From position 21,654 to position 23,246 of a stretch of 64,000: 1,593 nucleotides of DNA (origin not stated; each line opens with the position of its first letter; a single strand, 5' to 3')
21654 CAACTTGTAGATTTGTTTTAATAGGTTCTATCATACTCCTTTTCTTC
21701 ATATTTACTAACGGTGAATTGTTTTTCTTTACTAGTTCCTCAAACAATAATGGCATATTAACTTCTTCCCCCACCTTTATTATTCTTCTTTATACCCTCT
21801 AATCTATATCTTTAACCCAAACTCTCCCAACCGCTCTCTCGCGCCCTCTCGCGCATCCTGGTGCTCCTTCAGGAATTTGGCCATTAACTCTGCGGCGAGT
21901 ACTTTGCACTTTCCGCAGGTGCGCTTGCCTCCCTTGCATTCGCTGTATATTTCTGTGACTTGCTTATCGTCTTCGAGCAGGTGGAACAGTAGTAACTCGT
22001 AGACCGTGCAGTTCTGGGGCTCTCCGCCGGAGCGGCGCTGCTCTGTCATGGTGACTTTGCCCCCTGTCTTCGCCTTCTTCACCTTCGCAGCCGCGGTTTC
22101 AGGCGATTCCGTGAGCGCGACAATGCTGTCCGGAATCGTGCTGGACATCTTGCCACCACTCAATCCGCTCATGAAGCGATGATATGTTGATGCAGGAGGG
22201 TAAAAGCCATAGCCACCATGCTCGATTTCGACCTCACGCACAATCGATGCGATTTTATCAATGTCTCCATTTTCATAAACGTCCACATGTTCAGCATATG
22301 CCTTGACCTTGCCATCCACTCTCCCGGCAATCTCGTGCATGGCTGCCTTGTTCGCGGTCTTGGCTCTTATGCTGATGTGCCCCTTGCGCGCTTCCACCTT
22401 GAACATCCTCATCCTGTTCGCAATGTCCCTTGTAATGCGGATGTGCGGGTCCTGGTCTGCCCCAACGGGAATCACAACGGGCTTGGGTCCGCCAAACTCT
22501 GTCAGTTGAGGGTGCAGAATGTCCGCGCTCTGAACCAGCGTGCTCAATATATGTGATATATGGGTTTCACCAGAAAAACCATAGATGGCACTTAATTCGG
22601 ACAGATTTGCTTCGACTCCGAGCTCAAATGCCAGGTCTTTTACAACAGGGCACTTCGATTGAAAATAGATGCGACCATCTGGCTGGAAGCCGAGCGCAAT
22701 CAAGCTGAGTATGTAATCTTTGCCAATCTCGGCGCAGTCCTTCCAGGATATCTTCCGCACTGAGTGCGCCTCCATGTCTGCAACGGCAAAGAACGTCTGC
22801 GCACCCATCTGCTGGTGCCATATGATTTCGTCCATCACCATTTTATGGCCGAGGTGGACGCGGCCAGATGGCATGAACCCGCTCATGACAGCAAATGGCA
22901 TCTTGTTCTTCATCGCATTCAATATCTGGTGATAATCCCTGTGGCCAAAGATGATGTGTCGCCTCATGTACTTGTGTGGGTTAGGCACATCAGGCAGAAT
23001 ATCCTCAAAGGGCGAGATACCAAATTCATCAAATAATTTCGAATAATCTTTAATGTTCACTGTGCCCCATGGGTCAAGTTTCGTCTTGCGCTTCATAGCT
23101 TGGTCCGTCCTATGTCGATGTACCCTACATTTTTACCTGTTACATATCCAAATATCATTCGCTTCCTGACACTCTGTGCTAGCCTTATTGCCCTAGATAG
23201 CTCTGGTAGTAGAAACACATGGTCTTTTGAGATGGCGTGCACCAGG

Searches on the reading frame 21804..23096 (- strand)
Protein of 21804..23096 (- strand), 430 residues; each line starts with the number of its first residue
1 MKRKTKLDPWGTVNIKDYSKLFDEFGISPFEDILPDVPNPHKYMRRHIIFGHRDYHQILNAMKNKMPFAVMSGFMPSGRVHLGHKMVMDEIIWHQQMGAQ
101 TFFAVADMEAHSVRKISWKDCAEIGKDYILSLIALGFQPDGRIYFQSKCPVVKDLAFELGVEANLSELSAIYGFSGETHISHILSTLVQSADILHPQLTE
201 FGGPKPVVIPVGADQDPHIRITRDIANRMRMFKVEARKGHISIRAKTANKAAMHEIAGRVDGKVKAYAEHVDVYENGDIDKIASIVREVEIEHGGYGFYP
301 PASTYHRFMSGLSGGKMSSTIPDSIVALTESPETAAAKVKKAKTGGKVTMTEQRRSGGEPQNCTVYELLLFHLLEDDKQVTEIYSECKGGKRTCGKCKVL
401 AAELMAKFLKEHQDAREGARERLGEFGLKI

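Call 52: find_homologous_proteins(query=window:21804-23096:-, max_evalue=1e-50)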
Query window:21804-23096:- (430 aa): 4018 proteins with E <= 1e-50 among 8000 candidates; the best 120 are listed.
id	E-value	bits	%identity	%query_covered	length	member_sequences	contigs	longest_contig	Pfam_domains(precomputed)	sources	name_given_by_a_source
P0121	1.4e-279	945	95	100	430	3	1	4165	PF00579.32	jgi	-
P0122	9.8e-278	939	94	100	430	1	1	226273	PF00579.32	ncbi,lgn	-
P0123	1.1e-256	870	86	100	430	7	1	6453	PF00579.32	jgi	-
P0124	1.4e-253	860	88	98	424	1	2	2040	PF00579.32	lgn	-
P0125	4.2e-226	769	76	100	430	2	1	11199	PF00579.32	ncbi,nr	ncbi:MAG: tryptophan--tRNA ligase [Euryarchaeota archaeon]|nr:tryptophan--tRNA ligase [Euryarchaeota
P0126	5.8e-225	765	76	100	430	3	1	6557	PF00579.32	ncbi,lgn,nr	ncbi:MAG: tryptophan--tRNA ligase [Methanocellales archaeon]|nr:tryptophan--tRNA ligase [Methanocell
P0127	3.7e-224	763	76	100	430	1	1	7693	PF00579.32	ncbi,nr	ncbi:MAG: tryptophan--tRNA ligase [Methanocellales archaeon]|nr:tryptophan--tRNA ligase [Methanocell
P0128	1.2e-221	754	75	99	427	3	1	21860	PF00579.32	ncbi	-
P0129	1.0e-220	751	75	100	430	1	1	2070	PF00579.32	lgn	-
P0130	9.6e-219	745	74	99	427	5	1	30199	PF00579.32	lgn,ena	-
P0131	7.4e-216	735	74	100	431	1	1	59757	PF00579.32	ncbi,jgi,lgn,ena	-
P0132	2.3e-215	734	74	100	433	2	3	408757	PF00579.32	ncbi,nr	ncbi:MAG: tryptophan--tRNA ligase [Methanocellales archaeon]|nr:tryptophan--tRNA ligase [Methanocell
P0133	9.3e-215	732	73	100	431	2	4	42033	PF00579.32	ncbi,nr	ncbi:MAG: tryptophan--tRNA ligase [Methanocellales archaeon]|nr:tryptophan--tRNA ligase [Methanocell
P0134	5.2e-214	729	72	100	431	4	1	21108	PF00579.32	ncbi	-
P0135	1.2e-192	659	65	99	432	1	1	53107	PF00579.32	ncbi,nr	ncbi:MAG: tryptophan--tRNA ligase [Methanosarcinaceae archaeon]|nr:tryptophan--tRNA ligase [Methanos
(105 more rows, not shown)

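Call 54: find_encoding_contigs(protein=P0122, flank=8000, max_places=2)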
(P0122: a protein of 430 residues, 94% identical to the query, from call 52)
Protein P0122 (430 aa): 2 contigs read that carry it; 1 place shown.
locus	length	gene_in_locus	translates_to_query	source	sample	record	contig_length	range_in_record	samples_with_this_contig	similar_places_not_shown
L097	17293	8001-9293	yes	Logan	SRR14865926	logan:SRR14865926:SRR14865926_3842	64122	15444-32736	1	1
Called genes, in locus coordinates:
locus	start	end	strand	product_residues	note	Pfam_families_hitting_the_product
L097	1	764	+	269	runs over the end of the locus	PF02749:QRPTase_N, PF01729:QRPTase_C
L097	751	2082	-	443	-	PF03951:Gln-synt_N, PF00120:Gln-synt_C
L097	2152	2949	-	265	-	PF00977:His_biosynth, PF05690:ThiG (faint), PF01207:Dus (faint), PF02581:TMP-TENI (faint), PF03060:NMO (faint)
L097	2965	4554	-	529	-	PF01645:Glu_synthase (faint)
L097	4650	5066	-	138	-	PF22769:DCD (weak), PF00692:dUTPase, PF22769:DCD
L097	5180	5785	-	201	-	PF01066:CDP-OH_P_transf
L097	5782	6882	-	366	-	PF01658:Inos-1-P_synth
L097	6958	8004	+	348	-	PF02778:tRNA_int_endo_N, PF01974:tRNA_int_endo, PF02778:tRNA_int_endo_N, PF01974:tRNA_int_endo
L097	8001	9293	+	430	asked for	PF00579:tRNA-synt_1b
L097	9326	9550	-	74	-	PF07927:HicA_toxin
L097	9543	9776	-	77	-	PF15919:HicB_lk_antitox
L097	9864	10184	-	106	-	-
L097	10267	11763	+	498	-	PF01409:tRNA-synt_2d, PF17759:tRNA_synthFbeta (faint)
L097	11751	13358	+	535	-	PF03483:B3_4, PF03484:B5, PF17759:tRNA_synthFbeta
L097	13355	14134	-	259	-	PF01428:zf-AN1, PF08551:DUF1751 (weak), PF01694:Rhomboid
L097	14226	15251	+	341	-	PF01008:IF-2B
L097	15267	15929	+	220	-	PF01842:ACT, PF22629:ACT_AHAS_ss, PF18462:DUF5612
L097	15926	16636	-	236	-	PF01930:Cas_Cas4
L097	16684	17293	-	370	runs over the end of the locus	PF01637:ATPase_2 (weak), PF13191:AAA_16, PF00931:NB-ARC (weak), PF13401:AAA_22, PF22703:Cdc6_lid, PF09079:WHD_Cdc6 (weak)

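Call 55: find_encoding_contigs(protein=P0123, flank=8000, max_places=2)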
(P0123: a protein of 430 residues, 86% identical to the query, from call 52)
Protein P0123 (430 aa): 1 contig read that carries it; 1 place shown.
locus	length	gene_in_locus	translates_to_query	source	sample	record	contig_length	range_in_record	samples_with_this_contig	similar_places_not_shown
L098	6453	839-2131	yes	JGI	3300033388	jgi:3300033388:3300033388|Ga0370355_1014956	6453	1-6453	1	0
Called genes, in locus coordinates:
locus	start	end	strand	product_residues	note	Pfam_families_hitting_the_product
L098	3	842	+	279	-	?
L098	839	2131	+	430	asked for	PF00579:tRNA-synt_1b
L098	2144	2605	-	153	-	PF03883:H2O2_YaaD, PF21818:DUF6884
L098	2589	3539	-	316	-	PF09171:AGOG (faint)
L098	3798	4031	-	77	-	PF15919:HicB_lk_antitox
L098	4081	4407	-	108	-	-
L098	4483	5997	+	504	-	PF01409:tRNA-synt_2d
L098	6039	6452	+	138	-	?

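Call 74: search_protein_families(library=pfam, proteins=[L098:2589-3539:-, L098:2144-2605:-], max_evalue=0.01)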
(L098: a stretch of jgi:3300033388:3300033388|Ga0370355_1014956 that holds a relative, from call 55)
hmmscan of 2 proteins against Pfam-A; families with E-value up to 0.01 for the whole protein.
L098:2589-3539:- (316 aa): 0 families

L098:2144-2605:- (153 aa): 2 families
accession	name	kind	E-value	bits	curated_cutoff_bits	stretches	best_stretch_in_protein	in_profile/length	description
PF21818.3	DUF6884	-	2.1e-11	44.5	30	1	1-108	3-107/135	Family of unknown function (DUF6884)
PF03883.20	H2O2_YaaD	-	8.6e-09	35.7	29.6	1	11-99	70-162/236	Peroxide stress protein YaaA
